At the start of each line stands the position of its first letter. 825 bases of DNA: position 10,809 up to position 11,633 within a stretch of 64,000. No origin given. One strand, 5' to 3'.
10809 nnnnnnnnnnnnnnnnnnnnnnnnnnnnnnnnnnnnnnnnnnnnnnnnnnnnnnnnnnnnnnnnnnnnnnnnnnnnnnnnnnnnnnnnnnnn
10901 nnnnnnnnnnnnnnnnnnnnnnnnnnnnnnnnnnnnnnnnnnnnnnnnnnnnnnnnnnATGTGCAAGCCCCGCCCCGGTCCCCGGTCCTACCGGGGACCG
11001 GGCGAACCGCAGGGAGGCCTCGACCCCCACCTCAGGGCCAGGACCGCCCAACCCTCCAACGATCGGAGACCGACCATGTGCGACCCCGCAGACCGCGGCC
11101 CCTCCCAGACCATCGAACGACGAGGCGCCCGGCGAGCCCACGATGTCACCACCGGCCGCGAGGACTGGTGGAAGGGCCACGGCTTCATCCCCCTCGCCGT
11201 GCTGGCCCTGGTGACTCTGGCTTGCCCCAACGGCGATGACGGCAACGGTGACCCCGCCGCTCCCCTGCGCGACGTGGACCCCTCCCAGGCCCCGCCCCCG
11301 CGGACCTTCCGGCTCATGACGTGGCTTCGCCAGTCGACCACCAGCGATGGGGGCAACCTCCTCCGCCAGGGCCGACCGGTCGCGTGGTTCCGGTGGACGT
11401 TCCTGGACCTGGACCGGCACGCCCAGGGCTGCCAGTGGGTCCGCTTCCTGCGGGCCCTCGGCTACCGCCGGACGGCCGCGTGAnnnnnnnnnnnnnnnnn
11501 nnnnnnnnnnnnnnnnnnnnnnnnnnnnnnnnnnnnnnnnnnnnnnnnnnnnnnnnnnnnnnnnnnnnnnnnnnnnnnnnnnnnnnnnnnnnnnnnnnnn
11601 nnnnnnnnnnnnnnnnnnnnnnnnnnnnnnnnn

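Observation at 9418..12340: Tandem array of small ORFs that all begin Met-Cys, chained by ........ stop/start overlaps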

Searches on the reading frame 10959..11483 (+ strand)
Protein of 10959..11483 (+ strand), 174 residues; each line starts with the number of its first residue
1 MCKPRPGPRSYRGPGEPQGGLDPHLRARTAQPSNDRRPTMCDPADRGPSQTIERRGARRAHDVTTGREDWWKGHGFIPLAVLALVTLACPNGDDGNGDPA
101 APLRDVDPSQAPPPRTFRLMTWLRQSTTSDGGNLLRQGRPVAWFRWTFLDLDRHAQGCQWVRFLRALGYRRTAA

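Call 17: find_homologous_proteins(query=window:10959-11480:+, max_evalue=0.01)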
Query window:10959-11480:+ (174 aa): 1 proteins with E <= 0.01 among 495 candidates.
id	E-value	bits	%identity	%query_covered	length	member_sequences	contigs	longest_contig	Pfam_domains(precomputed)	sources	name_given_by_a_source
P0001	1.6e-83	297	96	78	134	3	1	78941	-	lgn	-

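Call 18: find_encoding_contigs(protein=P0001, flank=10000, max_places=10)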
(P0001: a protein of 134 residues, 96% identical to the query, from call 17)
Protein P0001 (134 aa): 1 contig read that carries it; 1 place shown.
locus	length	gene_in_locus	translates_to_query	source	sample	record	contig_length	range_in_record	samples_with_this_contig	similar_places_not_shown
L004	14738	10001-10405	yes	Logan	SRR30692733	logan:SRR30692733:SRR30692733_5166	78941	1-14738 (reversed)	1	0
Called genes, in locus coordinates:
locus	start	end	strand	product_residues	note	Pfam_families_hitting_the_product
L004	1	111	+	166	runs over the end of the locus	-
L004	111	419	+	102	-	-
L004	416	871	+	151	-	-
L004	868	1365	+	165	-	-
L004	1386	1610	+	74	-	-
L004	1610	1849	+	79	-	-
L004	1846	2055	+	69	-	-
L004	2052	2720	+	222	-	-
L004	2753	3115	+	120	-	-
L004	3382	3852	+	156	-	-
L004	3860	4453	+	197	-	-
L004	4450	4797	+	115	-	-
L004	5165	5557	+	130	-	-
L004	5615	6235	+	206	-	-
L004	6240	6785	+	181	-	PF19800:DUF6283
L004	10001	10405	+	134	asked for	-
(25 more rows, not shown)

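Call 23: search_protein_families(library=phrogs, proteins=[window:10959-11483:+], max_evalue=0.1)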
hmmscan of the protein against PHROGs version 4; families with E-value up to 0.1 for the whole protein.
window:10959-11483:+ (174 aa): 0 families

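Call 36: search_dna_similar(query=window:10959-11480:+, collection=phages, mode=protein, max_evalue=1, max_rows=10)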
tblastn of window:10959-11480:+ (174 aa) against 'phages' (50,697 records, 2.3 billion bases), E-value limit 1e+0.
Records with a match: 2; places in all: 2; records where one place covers at least 80% of the query: 0.
Best place of each record, by identity: <60% 2.
By first word of the organism name: Gordonia 2.
By host as written in the record: Gordonia rubripertincta NRRL B-16540 2.
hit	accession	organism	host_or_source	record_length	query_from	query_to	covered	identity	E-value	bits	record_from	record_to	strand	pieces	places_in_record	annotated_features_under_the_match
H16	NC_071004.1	Gordonia phage Clawz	Gordonia rubripertincta NRRL B-16540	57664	114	161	28%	34.4%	9e-1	35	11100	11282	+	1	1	23: hypothetical protein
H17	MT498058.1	Gordonia phage Clawz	Gordonia rubripertincta NRRL B-16540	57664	114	161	28%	34.4%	9e-1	35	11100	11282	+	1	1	23: hypothetical protein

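Call 52: search_protein_representatives(protein=window:10959-11480:+)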
Query: 174 residues. Proteins with E-value up to 0.001 (for the whole library): 10; up to 1e-10: 2; up to 1e-30: 1. The best 10 are listed.
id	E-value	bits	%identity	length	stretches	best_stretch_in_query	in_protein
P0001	5.0e-84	297.4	97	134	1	40-174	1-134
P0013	2.1e-11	60.4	56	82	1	105-167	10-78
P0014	3.0e-07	46.9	55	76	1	128-171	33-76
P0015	1.7e-06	44.4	35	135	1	63-169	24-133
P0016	2.2e-06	44.0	53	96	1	113-167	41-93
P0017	1.3e-05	41.5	36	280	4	68-166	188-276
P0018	4.3e-05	39.8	35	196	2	79-167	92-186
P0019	5.6e-05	39.5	59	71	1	127-165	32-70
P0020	6.4e-04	36.0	55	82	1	139-171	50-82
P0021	8.6e-04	35.6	34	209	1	105-171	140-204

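Call 57: find_encoding_contigs(protein=P0015, flank=10000, max_places=4)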
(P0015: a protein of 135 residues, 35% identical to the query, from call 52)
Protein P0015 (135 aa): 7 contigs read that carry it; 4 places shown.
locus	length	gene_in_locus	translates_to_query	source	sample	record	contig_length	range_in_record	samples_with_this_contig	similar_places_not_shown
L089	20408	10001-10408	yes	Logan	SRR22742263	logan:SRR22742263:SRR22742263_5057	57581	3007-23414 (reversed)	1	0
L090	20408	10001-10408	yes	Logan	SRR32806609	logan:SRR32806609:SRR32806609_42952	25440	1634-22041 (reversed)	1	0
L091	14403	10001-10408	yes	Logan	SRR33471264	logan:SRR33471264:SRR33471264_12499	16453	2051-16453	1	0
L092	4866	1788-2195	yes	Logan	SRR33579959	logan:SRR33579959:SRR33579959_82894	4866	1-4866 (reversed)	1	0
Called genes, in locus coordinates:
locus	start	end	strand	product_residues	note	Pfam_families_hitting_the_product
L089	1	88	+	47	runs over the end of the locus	-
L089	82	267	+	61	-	-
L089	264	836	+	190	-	PF01661:Macro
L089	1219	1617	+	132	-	-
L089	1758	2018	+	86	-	-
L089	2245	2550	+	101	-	-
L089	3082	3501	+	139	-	PF01978:TrmB (faint)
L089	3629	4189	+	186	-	-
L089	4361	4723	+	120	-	-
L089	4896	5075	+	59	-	-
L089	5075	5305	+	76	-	-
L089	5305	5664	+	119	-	-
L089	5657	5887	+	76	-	-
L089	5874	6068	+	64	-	-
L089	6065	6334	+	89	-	-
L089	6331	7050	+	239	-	-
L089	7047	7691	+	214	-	-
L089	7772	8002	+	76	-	-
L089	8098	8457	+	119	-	-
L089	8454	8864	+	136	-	-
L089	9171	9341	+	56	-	-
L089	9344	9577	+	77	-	-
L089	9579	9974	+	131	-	-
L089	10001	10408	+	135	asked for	-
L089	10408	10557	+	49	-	-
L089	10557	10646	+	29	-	-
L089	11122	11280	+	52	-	-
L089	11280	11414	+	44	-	-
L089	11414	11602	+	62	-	-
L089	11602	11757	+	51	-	-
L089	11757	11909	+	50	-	-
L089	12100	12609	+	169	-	-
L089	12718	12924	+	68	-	-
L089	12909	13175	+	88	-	-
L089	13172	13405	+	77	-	-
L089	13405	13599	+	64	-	-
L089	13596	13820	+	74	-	-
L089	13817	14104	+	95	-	-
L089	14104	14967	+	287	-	-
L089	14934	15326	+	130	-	-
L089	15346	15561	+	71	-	-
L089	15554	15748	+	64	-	-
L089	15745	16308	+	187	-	-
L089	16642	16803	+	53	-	-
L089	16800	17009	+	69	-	-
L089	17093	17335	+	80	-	-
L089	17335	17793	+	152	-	-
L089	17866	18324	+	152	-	-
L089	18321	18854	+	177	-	-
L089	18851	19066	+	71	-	-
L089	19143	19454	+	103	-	-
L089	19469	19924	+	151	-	-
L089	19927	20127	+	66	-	-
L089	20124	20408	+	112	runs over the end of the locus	-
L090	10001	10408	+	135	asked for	-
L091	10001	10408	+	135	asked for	-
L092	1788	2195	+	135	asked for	-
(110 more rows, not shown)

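Call 60: find_encoding_contigs(protein=P0018, flank=10000, max_places=3)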
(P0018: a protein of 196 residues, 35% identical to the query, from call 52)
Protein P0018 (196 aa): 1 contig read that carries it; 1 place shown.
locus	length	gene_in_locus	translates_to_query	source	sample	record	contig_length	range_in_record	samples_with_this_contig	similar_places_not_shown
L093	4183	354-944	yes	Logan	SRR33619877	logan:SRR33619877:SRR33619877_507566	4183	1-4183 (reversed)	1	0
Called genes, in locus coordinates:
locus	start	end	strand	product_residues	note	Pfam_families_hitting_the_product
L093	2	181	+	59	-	?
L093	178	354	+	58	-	-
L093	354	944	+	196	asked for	-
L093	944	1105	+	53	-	-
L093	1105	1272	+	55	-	-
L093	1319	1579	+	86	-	-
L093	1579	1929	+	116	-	-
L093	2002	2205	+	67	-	-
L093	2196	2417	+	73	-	-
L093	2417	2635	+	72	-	-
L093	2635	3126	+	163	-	-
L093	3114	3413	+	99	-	-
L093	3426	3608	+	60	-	PF03869:Arc (weak), PF22513:FitA-like_RHH (weak)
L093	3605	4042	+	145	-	-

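Call 61: find_encoding_contigs(protein=P0021, flank=10000, max_places=3)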
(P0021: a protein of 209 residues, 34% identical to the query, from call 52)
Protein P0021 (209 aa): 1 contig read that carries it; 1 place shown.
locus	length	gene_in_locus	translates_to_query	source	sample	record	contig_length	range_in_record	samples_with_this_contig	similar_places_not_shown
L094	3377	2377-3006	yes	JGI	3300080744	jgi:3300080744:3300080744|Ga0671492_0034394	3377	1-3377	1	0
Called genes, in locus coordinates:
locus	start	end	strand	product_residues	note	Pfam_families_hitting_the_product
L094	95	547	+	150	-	-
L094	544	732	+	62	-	-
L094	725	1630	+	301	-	-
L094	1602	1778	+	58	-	-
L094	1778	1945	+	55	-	-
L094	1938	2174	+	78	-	-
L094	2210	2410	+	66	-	-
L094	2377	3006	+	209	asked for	-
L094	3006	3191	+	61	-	-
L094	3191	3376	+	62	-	?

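Call 64: get_annotated_region(hit=H16, flank=4000)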
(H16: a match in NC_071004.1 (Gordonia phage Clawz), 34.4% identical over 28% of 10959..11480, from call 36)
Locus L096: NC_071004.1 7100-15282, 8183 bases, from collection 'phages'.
description: Gordonia phage Clawz, complete genome.
organism: Gordonia phage Clawz (NCBI taxid 2743910)
taxonomy: Viruses; Duplodnaviria; Heunggongvirae; Uroviricota; Caudoviricetes; Clawzvirus; Clawzvirus clawz
host: Gordonia rubripertincta NRRL B-16540; source: Compost bin; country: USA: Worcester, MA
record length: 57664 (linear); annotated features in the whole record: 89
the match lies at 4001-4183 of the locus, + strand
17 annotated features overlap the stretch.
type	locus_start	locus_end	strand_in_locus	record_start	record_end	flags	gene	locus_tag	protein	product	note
CDS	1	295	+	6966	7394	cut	14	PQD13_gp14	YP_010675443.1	hypothetical protein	-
CDS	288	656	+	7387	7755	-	15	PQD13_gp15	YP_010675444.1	hypothetical protein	-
CDS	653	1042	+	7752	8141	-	16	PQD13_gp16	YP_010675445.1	RusA-like Holliday junction resolvase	RusA-like resolvase (endonuclease)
CDS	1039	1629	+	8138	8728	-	17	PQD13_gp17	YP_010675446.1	hypothetical protein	-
CDS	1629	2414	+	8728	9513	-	18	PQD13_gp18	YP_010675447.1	DnaE-like DNA polymerase III (alpha)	-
CDS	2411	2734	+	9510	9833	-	19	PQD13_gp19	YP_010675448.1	hypothetical protein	-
CDS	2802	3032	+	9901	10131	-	20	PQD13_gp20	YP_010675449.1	hypothetical protein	-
CDS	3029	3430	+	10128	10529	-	21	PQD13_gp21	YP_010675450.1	hypothetical protein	-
CDS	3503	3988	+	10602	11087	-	22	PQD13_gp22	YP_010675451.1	Rnase E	-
CDS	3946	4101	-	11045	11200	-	23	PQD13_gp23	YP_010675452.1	hypothetical protein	-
CDS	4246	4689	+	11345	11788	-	24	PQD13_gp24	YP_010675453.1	hypothetical protein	-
CDS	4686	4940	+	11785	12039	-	25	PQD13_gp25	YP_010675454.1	hypothetical protein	-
CDS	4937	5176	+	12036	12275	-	26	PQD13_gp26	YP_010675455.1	hypothetical protein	-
CDS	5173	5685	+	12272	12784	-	27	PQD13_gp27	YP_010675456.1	hypothetical protein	-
CDS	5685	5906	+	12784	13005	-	28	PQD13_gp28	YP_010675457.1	membrane protein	-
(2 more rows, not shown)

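Call 67: search_dna_similar(query=L089:12100-12606:+, collection=phages, mode=protein, max_evalue=0.1, max_rows=20)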
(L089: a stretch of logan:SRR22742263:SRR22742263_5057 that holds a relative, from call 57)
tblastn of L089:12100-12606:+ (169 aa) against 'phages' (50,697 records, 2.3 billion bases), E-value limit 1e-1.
Records with a match: 6; places in all: 6; records where one place covers at least 80% of the query: 0.
Best place of each record, by identity: <60% 6.
By first word of the organism name: Gordonia 6.
By host as written in the record: Gordonia terrae 3612 5; Gordonia terrae CAG3 1.
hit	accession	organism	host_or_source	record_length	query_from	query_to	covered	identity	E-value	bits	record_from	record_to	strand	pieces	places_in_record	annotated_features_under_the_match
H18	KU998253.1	Gordonia phage Orchid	Gordonia terrae 3612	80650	73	156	50%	32.2%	4e-3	43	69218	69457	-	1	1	95: hypothetical protein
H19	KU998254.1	Gordonia phage Kampe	Gordonia terrae 3612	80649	73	156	50%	32.2%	4e-3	43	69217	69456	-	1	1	96: hypothetical protein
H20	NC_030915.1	Gordonia phage Orchid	Gordonia terrae 3612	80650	73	156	50%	32.2%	4e-3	43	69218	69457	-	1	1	95: hypothetical protein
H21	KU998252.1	Gordonia phage PatrickStar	Gordonia terrae 3612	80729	73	156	50%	32.2%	4e-3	43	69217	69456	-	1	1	96: hypothetical protein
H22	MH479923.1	Gordonia phage RobinSparkles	Gordonia terrae 3612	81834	73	156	50%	31.0%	1e-2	41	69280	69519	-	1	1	99: hypothetical protein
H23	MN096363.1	Gordonia phage Gibbles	Gordonia terrae CAG3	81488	73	156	50%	29.9%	9e-2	39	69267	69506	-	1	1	95: hypothetical protein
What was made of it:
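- On Known phage or defence protein families (Pfam, NCBIfam, PHROGs, PADLOC, PDB sequences, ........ genomes): The one exception is the mature domain of L089 12100, which matches hypothetical lipoprotein genes of Gordonia phages (call 67).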

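Call 68: get_annotated_region(hit=H20, flank=5000)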
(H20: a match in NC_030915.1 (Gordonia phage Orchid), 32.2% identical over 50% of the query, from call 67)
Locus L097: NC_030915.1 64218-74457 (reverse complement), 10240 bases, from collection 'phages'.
description: Gordonia phage Orchid, complete genome.
organism: Gordonia phage Orchid (NCBI taxid 1838075)
taxonomy: Viruses; Duplodnaviria; Heunggongvirae; Uroviricota; Caudoviricetes; Orchidvirus; Orchidvirus orchid
host: Gordonia terrae 3612; source: soil; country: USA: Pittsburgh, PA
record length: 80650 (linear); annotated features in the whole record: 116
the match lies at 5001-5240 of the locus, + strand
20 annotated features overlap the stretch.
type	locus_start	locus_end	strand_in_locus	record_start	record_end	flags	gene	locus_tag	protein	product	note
CDS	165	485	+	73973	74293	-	105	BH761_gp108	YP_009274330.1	hypothetical protein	-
CDS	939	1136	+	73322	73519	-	104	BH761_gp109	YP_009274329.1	hypothetical protein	-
CDS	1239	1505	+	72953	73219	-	103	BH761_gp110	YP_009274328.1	hypothetical protein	-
CDS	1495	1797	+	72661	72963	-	102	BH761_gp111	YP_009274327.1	hypothetical protein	-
CDS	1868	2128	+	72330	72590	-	101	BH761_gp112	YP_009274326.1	hypothetical protein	-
CDS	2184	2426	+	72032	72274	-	100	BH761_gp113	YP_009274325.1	hypothetical protein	-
CDS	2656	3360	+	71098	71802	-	99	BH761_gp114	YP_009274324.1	hypothetical protein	-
tRNA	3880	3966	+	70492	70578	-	98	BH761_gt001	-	tRNA-Leu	-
tmRNA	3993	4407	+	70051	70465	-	97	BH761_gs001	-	-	tmRNA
CDS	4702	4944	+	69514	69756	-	96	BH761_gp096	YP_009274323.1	hypothetical protein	-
CDS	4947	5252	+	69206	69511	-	95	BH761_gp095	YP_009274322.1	hypothetical protein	-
CDS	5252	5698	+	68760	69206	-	94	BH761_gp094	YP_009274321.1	hypothetical protein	-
CDS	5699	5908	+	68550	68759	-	93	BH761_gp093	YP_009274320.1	hypothetical protein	-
CDS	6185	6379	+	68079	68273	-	92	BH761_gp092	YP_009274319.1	hypothetical protein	-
CDS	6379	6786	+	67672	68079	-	91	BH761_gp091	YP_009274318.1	hypothetical protein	-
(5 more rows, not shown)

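Call 81: search_protein_families(library=pfam, proteins=[P0017, P0018, P0021, L089:12100-12606:+, L089:10408-10554:+, L094:3006-3188:+, L093:2002-2202:+], max_evalue=0.01)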
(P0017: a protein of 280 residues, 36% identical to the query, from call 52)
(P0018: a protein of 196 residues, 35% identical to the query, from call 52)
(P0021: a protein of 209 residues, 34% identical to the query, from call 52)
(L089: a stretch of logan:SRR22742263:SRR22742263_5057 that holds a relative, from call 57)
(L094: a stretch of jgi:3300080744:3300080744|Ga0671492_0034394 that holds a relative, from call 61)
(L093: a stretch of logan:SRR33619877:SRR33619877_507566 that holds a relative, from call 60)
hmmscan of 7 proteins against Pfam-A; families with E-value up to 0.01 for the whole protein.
P0017 (280 aa): 0 families

P0018 (196 aa): 0 families

P0021 (209 aa): 0 families

L089:12100-12606:+ (169 aa): 0 families

L089:10408-10554:+ (49 aa): 0 families

L094:3006-3188:+ (61 aa): 0 families

L093:2002-2202:+ (67 aa): 0 families

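Call 82: search_protein_families(library=ncbifam, proteins=[P0017, P0018, P0021, L089:12100-12606:+, window:10959-11480:+], max_evalue=0.01)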
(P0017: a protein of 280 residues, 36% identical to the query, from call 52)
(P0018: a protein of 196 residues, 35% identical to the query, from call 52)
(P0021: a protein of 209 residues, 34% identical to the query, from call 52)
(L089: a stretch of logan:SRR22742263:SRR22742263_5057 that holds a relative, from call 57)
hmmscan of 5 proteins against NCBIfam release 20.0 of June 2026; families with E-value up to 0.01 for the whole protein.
P0017 (280 aa): 0 families

P0018 (196 aa): 0 families

P0021 (209 aa): 1 family
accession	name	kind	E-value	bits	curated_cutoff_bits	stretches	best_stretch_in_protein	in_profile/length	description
NF040532.1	blaOXA-9_like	exception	0.0027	16.9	575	1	113-187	73-143/274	OXA-9 family oxacillin-hydrolyzing class D beta-lactamase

L089:12100-12606:+ (169 aa): 0 families

window:10959-11480:+ (174 aa): 0 families

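Call 96: search_solved_structures(query=L089:12100-12606:+, max_evalue=1)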
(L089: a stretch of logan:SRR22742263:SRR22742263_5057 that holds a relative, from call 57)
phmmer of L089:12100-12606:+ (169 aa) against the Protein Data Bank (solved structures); distinct sequences matched with E-value up to 1: 3.
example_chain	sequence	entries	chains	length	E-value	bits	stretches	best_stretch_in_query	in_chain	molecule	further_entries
9hbk_D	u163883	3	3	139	0.077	15.6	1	48-136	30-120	Protein OPG185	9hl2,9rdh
22az_D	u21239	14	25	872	0.68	12.5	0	10-42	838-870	Potassium voltage-gated channel subfamily KQT member 3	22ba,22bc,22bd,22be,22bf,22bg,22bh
24vl_A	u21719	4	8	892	0.71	12.5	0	10-42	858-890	Potassium voltage-gated channel subfamily KQT member 3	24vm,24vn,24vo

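Call 98: search_protein_families(library=padloc, proteins=[window:10959-11480:+], max_evalue=0.01)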
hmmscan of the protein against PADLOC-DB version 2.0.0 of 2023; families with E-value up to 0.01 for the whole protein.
window:10959-11480:+ (174 aa): 0 families

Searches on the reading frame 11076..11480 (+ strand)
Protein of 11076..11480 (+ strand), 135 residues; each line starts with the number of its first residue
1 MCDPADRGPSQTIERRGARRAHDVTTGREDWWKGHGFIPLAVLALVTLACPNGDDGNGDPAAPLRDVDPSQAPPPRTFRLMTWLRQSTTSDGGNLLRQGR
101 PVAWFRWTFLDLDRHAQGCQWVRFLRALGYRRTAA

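Call 51: predict_structure(protein=window:11076-11480:+)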
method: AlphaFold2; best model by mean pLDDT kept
length: 135 residues; sequences in the alignment: 1
mean_pLDDT: 55.9   pTM: 0.37
mean pLDDT of the five models: 55.9, 38.6, 37.6, 36.7, 36.1
residues with pLDDT >= 90: 0; 70-90: 7; 50-70: 96; < 50: 32
segments of 3 or more residues with pLDDT < 50: 51-69, 71-75, 130-135
pLDDT, mean of each block of 10 residues (from residue 1): 58 56 53 56 58 45 45 50 58 71 68 59 57 39
secondary structure, 60 per line:
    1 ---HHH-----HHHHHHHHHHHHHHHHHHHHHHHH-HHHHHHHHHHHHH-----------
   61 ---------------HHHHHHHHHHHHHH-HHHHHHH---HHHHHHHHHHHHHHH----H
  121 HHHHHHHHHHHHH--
elements in order: H12-35 H37-49 H76-89 H91-97 H101-115 H120-133

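Call 56: find_homologous_proteins(query=A2, max_evalue=0.001)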
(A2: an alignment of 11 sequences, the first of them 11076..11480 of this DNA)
Query A2 (11 sequences) (135 aa, profile of the alignment): 6 proteins with E <= 0.001 among 8000 candidates.
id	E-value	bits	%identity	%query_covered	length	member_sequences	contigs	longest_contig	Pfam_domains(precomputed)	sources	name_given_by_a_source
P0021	6.2e-56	208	31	53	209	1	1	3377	-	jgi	jgi:hypothetical protein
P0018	9.4e-41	158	35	66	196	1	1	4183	-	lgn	-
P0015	8.6e-37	145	30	96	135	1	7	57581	-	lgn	-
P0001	5.2e-35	139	96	100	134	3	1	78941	-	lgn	-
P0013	2.6e-22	98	51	47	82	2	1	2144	-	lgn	-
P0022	1.5e-13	69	31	68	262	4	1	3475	-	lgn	-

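Call 62: find_encoding_contigs(protein=P0022, flank=10000, max_places=3)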
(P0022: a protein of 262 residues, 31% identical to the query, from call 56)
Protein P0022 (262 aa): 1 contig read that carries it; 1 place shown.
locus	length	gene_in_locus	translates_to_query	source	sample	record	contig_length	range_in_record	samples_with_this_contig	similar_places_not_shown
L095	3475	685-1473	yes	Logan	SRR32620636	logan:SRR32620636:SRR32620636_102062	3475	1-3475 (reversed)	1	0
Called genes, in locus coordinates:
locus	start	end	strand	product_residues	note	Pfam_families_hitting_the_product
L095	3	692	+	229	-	?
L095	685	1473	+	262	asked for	-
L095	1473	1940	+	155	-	-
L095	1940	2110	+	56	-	-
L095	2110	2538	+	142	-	-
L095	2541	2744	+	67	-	-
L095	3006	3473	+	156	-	?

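Call 66: search_dna_similar(query=P0022, collection=phages, mode=protein, max_evalue=0.1, max_rows=20)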
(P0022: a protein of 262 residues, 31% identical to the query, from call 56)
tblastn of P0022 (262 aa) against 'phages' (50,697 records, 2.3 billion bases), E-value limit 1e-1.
No match.

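Call 70: find_related_loci(query=A2, collection=viral_contigs, flank=6000)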
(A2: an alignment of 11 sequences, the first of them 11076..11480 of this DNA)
Query A2 (135 aa) in viral_contigs; peptide patterns used: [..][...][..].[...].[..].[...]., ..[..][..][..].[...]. (x = any residue, [..] = any of these).
9 stretches matched a pattern, but none encodes a relative of the query by tblastn (E <= 1e-3).

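Call 80: predict_structure(alignment_id=A4)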
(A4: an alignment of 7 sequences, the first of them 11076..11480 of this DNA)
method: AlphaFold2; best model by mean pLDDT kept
length: 135 residues; sequences in the alignment: 7
mean_pLDDT: 47.7   pTM: 0.29
mean pLDDT of the five models: 47.7, 47.7, 47.1, 45.9, 40.9
residues with pLDDT >= 90: 0; 70-90: 0; 50-70: 56; < 50: 79
segments of 3 or more residues with pLDDT < 50: 1-36, 52-75, 77-89, 131-135
pLDDT, mean of each block of 10 residues (from residue 1): 36 39 42 49 55 39 38 45 46 62 62 55 58 37
secondary structure, 60 per line:
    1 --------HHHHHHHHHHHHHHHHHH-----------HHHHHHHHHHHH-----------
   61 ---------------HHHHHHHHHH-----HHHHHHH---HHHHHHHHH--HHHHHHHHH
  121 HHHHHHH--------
elements in order: H9-26 H38-49 H76-85 H91-97 H101-109 H112-127
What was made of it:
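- AlphaFold models were of low confidence (pLDDT 56 and 48; calls 51, 80), so nothing structural supports any function.
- Tried and rejected: AlphaFold on the 135-aa anchor protein, alone and with a 7-sequence alignment. pLDDT was 56 and 48, so no fold search was attempted (calls 51, 80).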

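Call 81: search_protein_families(library=pfam, proteins=[P0022, L095:1473-1937:+], max_evalue=0.01)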
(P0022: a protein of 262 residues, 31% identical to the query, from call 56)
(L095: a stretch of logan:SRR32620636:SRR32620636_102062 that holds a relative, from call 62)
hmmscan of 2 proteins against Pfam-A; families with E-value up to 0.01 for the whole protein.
P0022 (262 aa): 0 families

L095:1473-1937:+ (155 aa): 0 families

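Call 82: search_protein_families(library=ncbifam, proteins=[P0022], max_evalue=0.01)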
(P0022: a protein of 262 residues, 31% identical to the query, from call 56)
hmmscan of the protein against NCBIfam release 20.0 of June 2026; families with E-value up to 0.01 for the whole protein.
P0022 (262 aa): 0 families

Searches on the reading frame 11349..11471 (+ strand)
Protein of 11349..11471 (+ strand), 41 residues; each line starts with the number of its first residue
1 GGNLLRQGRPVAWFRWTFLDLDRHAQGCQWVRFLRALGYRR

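Call 73: find_related_loci(query=A3, collection=genome_contigs, flank=8000)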
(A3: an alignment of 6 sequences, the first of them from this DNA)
Query A3 (41 aa) in genome_contigs; peptide patterns used: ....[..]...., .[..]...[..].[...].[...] (x = any residue, [..] = any of these).
101 stretches matched a pattern, but none encodes a relative of the query by tblastn (E <= 1e-3).
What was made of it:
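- Tried and rejected: GTDB genomes by the WFRW-domain patterns (call 73) and by the two-junction DNA pattern.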

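Call 95: search_solved_structures(query=A3, max_evalue=1)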
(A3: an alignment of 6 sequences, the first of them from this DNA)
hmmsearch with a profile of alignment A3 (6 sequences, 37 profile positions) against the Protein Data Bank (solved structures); distinct sequences matched with E-value up to 1: 1.
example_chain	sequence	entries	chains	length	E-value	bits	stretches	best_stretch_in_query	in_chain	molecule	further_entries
5wm2_A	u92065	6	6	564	0.87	12.3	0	15-26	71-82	Salicylate-AMP ligase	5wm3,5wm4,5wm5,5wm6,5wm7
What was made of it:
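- Tried and rejected: PDB sequence searches (calls 95, 96).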
